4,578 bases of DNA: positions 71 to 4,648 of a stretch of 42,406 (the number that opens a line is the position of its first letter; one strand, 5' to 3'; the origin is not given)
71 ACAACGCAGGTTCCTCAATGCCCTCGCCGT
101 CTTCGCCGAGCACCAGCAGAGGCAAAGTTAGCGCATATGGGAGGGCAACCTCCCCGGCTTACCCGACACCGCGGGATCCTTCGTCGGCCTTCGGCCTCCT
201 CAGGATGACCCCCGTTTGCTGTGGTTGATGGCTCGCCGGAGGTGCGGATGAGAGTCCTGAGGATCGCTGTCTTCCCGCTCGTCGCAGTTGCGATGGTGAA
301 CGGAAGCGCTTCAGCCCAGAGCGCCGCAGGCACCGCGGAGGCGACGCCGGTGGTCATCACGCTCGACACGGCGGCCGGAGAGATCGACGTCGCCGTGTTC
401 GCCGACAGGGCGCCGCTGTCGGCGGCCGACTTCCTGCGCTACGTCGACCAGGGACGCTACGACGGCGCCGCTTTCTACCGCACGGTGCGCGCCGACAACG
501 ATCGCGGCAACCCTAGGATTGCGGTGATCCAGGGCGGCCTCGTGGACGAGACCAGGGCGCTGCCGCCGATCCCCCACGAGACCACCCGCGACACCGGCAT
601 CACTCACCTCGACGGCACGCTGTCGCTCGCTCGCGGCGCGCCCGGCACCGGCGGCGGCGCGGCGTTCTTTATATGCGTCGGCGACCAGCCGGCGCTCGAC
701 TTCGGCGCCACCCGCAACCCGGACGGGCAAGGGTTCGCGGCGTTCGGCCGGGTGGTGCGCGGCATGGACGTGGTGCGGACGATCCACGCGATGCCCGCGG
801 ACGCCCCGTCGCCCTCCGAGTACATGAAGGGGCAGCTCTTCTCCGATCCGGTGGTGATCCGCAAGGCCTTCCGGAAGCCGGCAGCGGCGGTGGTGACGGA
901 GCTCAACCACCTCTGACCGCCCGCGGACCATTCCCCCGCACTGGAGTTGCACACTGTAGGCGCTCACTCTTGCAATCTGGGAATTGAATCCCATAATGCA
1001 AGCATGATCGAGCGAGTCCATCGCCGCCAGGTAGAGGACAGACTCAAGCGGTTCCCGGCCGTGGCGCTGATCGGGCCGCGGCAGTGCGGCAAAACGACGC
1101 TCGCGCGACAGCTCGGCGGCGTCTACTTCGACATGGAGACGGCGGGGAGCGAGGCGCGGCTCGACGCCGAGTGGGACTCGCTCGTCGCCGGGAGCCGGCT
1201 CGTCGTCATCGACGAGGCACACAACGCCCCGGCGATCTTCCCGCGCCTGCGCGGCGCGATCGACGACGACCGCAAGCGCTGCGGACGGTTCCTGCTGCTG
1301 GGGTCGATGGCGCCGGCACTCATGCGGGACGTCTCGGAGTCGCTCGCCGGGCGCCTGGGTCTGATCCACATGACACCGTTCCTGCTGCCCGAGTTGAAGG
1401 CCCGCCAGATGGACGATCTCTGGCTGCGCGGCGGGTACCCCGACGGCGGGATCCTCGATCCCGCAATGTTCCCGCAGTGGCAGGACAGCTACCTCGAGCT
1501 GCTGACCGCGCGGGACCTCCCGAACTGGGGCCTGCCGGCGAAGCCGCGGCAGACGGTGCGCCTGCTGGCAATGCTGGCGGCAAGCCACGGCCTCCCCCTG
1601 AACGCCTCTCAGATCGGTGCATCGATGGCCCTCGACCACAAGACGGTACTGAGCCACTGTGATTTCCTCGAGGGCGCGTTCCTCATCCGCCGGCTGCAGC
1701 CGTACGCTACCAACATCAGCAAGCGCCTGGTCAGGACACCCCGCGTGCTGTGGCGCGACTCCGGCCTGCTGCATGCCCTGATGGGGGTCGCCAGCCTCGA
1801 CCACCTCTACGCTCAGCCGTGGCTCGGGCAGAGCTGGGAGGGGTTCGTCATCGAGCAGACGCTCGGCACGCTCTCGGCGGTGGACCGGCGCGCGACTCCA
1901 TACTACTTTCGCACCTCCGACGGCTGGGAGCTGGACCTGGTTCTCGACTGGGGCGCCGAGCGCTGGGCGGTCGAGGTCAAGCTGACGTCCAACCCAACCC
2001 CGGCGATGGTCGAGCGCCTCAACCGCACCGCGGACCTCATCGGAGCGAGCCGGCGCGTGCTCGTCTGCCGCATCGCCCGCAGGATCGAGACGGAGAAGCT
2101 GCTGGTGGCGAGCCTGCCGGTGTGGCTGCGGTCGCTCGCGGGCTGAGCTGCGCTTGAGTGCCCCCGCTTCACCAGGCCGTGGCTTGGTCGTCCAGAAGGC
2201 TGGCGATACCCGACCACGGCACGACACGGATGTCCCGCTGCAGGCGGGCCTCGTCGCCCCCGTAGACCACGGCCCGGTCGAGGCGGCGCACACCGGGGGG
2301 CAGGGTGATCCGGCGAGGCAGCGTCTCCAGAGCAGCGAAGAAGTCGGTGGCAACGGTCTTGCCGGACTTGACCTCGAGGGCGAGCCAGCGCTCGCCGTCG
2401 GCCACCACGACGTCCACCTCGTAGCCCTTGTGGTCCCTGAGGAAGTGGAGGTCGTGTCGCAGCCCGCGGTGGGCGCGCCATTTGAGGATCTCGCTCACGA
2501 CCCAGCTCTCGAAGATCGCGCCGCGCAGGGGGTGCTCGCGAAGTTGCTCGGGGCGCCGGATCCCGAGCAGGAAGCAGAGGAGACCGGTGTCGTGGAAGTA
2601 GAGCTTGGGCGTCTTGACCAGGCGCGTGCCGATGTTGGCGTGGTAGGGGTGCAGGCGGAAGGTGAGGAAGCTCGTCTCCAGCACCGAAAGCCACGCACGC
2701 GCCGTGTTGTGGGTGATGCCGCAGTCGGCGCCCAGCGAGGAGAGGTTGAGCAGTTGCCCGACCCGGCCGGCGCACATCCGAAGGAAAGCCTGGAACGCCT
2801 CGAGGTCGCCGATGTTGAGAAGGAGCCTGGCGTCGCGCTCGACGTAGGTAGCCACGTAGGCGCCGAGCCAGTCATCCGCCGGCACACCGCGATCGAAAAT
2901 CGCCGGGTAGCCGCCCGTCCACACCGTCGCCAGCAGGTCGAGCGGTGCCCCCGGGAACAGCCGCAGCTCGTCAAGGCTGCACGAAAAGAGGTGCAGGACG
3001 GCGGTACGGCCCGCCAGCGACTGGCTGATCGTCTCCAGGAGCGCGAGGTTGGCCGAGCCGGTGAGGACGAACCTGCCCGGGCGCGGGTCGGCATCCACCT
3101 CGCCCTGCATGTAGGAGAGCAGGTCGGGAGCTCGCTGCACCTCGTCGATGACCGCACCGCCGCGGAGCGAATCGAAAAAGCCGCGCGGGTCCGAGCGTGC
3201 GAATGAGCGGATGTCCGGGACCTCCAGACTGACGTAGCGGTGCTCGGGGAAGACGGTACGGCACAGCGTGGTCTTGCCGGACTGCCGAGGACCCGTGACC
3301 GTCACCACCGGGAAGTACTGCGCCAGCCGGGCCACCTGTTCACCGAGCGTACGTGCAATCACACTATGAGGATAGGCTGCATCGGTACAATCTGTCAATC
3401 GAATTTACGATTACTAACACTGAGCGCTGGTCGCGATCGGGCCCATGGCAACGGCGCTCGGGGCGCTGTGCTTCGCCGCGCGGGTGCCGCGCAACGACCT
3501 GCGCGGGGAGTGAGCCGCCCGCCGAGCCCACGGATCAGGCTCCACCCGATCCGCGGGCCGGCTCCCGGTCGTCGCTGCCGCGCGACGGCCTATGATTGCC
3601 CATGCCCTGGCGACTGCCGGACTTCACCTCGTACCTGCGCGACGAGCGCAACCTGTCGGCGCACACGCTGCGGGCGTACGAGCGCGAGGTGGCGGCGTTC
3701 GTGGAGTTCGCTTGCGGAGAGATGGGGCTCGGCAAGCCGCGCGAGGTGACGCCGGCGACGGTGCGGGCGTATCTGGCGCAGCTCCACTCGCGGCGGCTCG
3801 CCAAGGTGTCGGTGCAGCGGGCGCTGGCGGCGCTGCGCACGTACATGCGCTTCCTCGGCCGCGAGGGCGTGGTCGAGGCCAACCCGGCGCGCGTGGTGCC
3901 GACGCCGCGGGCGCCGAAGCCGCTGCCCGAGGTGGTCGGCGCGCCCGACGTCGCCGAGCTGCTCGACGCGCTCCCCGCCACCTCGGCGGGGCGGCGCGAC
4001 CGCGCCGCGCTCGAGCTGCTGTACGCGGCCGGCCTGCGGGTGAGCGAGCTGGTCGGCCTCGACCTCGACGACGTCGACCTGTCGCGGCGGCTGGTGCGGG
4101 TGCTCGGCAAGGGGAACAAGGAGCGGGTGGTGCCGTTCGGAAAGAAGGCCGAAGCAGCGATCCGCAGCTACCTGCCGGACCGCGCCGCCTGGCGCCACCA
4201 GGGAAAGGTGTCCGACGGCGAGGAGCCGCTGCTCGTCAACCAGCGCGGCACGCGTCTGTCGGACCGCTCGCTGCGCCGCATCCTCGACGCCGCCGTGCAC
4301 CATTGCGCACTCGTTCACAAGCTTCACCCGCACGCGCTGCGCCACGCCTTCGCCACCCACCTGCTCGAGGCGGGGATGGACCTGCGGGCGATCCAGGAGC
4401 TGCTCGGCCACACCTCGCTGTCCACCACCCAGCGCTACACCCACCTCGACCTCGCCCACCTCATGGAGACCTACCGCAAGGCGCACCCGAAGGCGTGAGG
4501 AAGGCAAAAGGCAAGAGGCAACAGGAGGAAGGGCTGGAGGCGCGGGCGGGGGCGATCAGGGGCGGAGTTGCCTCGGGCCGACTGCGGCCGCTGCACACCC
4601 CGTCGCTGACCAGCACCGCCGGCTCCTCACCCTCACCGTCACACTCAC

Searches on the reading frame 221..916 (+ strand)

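Call 110: search_protein_families(library=pfam, proteins=[window:221-916:+], max_evalue=0.00001)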
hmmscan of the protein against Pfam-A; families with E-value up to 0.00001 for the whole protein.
window:221-916:+ (231 aa): 1 family
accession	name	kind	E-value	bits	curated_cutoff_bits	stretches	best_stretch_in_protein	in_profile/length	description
PF00160.26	Pro_isomerase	-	1.8e-22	80.7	21.7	1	46-195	2-144/159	Cyclophilin type peptidyl-prolyl cis-trans isomerase/CLD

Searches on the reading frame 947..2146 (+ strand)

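Call 110: search_protein_families(library=pfam, proteins=[window:947-2146:+], max_evalue=0.00001)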
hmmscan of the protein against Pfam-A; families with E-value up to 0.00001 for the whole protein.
window:947-2146:+ (399 aa): 2 families
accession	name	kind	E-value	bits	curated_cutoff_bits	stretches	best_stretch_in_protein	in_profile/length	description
PF13635.12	DUF4143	-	1.3e-34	119.7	28.1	1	189-346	2-159/160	Domain of unknown function (DUF4143)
PF13173.12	AAA_14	-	2.1e-19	70.2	27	1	37-149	3-127/129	AAA domain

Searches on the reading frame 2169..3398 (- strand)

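Call 110: search_protein_families(library=pfam, proteins=[window:2169-3398:-], max_evalue=0.00001)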
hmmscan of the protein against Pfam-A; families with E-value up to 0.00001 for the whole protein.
window:2169-3398:- (409 aa): 2 families
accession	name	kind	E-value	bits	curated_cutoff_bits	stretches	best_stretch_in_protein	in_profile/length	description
PF13635.12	DUF4143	-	1.1e-48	165.4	28.1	1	187-346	1-160/160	Domain of unknown function (DUF4143)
PF13173.12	AAA_14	-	3e-23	82.7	27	1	30-145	3-128/129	AAA domain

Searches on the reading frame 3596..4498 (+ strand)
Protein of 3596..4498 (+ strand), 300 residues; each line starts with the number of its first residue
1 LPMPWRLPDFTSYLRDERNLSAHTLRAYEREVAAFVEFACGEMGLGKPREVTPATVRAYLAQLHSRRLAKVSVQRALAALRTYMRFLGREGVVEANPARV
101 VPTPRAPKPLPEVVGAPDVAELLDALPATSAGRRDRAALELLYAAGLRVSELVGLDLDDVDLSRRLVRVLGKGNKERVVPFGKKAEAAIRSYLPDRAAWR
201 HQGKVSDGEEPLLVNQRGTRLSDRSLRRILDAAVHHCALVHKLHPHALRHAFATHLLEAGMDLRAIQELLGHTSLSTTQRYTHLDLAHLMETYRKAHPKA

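Call 110: search_protein_families(library=pfam, proteins=[window:3596-4498:+], max_evalue=0.00001)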
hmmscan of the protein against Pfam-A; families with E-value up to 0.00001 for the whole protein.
window:3596-4498:+ (300 aa): 3 families
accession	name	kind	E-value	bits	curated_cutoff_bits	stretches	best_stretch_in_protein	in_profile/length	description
PF00589.27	Phage_integrase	-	2.1e-47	161.5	27.1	1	118-285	7-169/172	Phage integrase family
PF02899.23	Phage_int_SAM_1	-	6.4e-18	65.3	22.3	1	9-91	3-83/83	Phage integrase, N-terminal SAM-like domain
PF13495.12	Phage_int_SAM_4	-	2.7e-07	31.3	27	1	10-84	5-75/85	Phage integrase, N-terminal SAM-like domain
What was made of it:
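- On Site-specific integrative element (integrase with attL/attR): The nearest recombinase is XerC/D-like, at 3596-4498 (call 110).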
